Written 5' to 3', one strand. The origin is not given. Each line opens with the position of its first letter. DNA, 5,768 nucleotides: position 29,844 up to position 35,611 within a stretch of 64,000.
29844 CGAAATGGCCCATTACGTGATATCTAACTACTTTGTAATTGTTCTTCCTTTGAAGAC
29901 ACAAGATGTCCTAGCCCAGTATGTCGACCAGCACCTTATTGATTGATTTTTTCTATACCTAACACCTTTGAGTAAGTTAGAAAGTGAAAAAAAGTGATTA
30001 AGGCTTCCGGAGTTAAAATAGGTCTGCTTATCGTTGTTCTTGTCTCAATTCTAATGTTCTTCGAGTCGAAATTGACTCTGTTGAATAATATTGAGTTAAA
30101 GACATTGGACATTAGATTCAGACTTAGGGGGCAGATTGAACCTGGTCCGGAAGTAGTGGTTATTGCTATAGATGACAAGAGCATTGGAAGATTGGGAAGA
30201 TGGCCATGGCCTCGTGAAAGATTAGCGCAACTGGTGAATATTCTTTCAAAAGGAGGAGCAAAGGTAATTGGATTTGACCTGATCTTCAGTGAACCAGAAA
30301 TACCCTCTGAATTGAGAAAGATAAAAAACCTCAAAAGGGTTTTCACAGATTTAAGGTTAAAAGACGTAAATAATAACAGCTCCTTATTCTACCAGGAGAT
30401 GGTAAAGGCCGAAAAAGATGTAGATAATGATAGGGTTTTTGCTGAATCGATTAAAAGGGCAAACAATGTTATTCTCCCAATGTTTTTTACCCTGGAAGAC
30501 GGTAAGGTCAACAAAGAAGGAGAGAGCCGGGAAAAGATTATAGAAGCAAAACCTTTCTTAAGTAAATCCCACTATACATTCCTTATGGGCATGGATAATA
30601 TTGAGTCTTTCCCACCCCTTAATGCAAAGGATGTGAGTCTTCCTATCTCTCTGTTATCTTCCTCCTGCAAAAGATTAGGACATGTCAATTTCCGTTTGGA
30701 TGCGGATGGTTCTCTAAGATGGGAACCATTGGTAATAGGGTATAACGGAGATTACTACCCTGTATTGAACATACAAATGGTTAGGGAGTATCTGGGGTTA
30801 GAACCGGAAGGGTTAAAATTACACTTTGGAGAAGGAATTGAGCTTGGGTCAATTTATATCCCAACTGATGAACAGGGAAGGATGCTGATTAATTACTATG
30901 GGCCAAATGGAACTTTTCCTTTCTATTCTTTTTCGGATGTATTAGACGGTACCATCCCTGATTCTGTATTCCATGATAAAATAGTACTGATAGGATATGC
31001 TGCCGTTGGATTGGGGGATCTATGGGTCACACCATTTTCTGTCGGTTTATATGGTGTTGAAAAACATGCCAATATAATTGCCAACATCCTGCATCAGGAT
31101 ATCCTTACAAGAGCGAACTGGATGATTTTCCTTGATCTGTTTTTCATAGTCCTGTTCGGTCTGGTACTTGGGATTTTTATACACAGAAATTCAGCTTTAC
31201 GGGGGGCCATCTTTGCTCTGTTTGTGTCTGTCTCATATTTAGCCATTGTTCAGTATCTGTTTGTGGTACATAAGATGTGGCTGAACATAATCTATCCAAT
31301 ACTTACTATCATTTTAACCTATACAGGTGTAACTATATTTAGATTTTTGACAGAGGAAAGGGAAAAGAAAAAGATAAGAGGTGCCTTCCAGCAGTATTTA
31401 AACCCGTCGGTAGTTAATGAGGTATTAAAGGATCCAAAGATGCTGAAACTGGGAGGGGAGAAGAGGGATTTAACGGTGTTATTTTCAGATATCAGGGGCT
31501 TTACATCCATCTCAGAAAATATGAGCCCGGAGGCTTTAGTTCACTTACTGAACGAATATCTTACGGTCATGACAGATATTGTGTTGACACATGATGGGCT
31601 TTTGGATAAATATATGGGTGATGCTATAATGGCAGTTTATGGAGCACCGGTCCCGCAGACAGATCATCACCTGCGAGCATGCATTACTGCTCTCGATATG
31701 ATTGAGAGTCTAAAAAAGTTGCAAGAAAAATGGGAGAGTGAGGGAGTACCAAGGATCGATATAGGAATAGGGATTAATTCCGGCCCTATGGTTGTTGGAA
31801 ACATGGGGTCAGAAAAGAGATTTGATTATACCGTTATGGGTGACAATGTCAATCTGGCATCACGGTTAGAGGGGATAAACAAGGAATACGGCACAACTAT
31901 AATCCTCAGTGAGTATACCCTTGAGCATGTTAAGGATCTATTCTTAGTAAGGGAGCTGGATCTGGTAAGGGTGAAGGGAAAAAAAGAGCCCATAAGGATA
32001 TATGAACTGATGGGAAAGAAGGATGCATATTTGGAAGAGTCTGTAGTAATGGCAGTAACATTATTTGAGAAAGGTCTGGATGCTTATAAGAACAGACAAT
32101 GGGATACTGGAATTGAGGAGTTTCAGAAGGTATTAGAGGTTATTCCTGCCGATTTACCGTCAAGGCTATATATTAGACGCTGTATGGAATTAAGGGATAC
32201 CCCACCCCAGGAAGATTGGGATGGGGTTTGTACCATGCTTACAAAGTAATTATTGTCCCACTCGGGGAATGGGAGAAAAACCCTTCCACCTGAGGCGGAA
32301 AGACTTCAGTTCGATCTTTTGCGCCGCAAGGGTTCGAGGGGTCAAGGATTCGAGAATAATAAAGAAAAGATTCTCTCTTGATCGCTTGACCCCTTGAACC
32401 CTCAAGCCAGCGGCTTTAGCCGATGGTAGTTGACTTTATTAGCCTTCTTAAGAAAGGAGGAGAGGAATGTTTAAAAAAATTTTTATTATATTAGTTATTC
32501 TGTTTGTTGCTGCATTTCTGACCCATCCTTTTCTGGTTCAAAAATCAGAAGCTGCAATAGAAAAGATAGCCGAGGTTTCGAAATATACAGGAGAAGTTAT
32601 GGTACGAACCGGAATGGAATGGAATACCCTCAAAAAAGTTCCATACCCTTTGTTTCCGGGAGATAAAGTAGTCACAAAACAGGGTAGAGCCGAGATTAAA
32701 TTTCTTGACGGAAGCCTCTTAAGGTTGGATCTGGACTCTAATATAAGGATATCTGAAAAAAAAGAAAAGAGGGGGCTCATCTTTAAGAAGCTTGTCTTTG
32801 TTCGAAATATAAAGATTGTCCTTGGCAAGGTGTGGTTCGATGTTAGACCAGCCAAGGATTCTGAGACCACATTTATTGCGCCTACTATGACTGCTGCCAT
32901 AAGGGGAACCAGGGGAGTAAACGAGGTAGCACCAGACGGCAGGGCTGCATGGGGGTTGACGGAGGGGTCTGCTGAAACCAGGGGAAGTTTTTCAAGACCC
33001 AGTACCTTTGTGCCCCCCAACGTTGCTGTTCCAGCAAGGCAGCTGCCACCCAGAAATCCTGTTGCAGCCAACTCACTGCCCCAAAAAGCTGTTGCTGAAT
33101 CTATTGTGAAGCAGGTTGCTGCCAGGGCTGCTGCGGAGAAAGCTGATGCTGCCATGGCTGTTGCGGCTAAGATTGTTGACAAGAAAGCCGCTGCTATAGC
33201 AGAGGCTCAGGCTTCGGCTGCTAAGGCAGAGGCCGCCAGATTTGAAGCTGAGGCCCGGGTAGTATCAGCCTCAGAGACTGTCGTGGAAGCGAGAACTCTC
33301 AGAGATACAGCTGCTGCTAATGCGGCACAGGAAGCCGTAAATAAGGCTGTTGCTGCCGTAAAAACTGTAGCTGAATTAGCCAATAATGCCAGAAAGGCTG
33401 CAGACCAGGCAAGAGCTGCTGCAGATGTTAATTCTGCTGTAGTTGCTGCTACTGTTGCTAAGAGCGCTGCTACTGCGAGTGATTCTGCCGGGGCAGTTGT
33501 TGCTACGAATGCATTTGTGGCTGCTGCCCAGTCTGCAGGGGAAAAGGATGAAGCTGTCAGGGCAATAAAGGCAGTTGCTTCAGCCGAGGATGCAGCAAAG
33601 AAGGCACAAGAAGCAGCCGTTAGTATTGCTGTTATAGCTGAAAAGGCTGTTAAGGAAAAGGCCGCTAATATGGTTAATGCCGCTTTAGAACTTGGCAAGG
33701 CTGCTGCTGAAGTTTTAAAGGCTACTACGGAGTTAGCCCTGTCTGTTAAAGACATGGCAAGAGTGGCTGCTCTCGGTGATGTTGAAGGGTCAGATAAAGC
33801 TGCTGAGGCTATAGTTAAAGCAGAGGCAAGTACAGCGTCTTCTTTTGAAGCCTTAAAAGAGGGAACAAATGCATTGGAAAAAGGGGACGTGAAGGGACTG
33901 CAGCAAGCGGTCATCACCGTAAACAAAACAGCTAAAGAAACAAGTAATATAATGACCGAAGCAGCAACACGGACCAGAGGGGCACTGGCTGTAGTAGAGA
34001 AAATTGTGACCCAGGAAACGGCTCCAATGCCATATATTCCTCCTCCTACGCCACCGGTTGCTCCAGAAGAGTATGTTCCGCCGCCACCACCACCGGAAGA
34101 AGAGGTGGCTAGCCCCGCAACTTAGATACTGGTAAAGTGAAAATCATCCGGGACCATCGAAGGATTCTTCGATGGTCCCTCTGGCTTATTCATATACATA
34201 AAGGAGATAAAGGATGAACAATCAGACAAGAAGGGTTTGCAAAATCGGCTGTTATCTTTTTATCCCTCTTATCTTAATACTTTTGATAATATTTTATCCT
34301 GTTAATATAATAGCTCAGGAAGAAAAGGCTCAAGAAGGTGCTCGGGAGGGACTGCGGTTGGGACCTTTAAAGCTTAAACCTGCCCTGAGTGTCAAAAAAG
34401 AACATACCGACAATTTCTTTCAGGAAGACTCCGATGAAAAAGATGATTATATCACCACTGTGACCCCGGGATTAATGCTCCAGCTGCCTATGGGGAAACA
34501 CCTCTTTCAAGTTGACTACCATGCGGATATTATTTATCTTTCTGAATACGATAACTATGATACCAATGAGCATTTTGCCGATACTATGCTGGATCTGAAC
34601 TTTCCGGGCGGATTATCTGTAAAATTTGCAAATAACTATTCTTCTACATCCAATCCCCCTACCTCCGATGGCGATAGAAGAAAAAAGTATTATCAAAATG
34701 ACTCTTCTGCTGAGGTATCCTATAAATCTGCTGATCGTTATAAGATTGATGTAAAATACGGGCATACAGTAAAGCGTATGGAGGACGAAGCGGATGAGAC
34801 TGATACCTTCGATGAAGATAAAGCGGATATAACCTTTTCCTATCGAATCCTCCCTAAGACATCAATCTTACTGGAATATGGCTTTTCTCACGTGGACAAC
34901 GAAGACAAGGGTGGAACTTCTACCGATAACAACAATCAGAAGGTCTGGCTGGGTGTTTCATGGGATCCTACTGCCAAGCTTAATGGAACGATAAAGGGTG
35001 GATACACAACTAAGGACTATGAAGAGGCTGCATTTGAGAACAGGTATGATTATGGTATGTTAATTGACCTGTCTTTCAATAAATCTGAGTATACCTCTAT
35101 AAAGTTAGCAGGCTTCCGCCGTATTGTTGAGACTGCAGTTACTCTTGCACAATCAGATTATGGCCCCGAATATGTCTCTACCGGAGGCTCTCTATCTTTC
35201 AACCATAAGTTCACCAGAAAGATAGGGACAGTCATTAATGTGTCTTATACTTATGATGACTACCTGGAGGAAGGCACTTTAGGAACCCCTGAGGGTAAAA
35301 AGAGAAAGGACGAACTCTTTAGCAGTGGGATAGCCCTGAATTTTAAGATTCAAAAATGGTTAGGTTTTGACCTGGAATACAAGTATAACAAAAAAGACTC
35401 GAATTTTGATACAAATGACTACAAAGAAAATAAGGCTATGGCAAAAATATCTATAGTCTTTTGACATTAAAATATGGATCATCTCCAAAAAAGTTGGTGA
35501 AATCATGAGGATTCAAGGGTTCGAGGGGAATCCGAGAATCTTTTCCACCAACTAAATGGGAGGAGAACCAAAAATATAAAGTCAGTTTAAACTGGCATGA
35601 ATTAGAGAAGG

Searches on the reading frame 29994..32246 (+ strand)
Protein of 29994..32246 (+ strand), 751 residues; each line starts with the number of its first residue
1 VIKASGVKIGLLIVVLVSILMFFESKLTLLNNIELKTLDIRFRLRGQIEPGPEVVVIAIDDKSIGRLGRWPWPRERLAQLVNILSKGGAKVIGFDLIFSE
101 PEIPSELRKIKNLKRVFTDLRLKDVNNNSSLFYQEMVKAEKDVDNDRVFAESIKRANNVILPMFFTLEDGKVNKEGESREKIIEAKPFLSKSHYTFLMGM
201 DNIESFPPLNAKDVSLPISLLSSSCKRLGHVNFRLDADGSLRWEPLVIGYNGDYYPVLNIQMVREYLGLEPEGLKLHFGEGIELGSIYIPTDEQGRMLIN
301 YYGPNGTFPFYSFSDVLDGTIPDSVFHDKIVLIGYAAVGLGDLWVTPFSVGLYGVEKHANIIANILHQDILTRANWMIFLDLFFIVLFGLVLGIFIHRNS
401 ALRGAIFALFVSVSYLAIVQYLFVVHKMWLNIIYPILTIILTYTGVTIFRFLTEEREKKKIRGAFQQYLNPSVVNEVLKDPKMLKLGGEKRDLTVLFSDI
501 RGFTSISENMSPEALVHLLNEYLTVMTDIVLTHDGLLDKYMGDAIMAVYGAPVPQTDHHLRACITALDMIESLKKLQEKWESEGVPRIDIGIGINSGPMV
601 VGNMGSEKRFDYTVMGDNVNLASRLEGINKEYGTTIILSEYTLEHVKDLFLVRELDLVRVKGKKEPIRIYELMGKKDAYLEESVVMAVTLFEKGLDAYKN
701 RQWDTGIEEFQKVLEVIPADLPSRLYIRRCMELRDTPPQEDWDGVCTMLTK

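Call 43: search_protein_families(library=pfam, proteins=[window:29994-32246:+], max_evalue=0.001)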
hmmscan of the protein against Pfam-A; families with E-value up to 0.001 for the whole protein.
window:29994-32246:+ (751 aa): 2 families
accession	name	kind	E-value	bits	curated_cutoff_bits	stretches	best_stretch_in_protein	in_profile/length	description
PF05226.16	CHASE2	-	1e-68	232.1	26.3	1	15-390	3-256/257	CHASE2 domain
PF00211.25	Guanylate_cyc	-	8.1e-28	97.7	21.9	1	491-672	7-181/183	Adenylate and Guanylate cyclase catalytic domain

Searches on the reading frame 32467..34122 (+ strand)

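Call 43: search_protein_families(library=pfam, proteins=[window:32467-34122:+], max_evalue=0.001)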
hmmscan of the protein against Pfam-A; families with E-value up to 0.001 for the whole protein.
window:32467-34122:+ (552 aa): 1 family
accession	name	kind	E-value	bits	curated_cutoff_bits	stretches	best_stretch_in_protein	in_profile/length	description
PF04773.18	FecR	-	6.9e-09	36.5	24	1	67-169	2-96/97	FecR protein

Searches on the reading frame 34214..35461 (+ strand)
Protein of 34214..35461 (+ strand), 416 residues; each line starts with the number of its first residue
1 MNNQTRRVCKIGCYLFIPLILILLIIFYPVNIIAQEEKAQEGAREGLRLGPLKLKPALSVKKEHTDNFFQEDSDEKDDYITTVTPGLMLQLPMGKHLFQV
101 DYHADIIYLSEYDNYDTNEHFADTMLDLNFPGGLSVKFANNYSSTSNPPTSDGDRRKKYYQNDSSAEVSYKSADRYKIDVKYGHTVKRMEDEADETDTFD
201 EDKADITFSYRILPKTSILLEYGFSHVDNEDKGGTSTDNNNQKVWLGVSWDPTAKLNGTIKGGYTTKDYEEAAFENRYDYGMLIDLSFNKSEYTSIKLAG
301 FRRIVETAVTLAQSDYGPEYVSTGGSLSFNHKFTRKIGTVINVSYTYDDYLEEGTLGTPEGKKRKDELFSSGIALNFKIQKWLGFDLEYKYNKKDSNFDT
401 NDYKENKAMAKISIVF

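Call 3: search_protein_families(library=pfam, proteins=[window:34214-35461:+], max_evalue=0.1)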
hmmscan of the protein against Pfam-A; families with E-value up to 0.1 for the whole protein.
window:34214-35461:+ (416 aa): 4 families
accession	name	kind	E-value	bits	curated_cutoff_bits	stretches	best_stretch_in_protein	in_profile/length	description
PF10082.15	BBP2_2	-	9.9e-24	84.3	23.7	1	45-413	6-375/378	Putative beta-barrel porin 2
PF04575.19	SlipAM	-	2.8e-07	30.8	22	1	321-416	191-288/288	Surface lipoprotein assembly modifier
PF19089.6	DUF5777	-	3.7e-06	26.8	23.1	1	322-401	120-191/247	Membrane bound beta barrel domain (DUF5777)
PF13505.12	OMP_b-brl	-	0.034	14.8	28.7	0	76-211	41-174/175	Outer membrane protein beta-barrel domain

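Call 4: search_protein_families(library=ncbifam, proteins=[window:34214-35461:+], max_evalue=0.1)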
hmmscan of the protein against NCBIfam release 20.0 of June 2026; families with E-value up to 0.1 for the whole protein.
window:34214-35461:+ (416 aa): 2 families
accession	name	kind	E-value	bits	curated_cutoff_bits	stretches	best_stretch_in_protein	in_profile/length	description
TIGR03016.1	pepcterm_hypo_1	hypoth_equivalog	4.6e-17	62.2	90.85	2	319-416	388-477/477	TIGR03016 family PEP-CTERM system-associated outer membrane protein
TIGR03014.2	EpsL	equivalog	1.2e-16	60.7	275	1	55-416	19-385/385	XrtB/PEP-CTERM-associated polysaccharide biosynthesis outer membrane protein EpsL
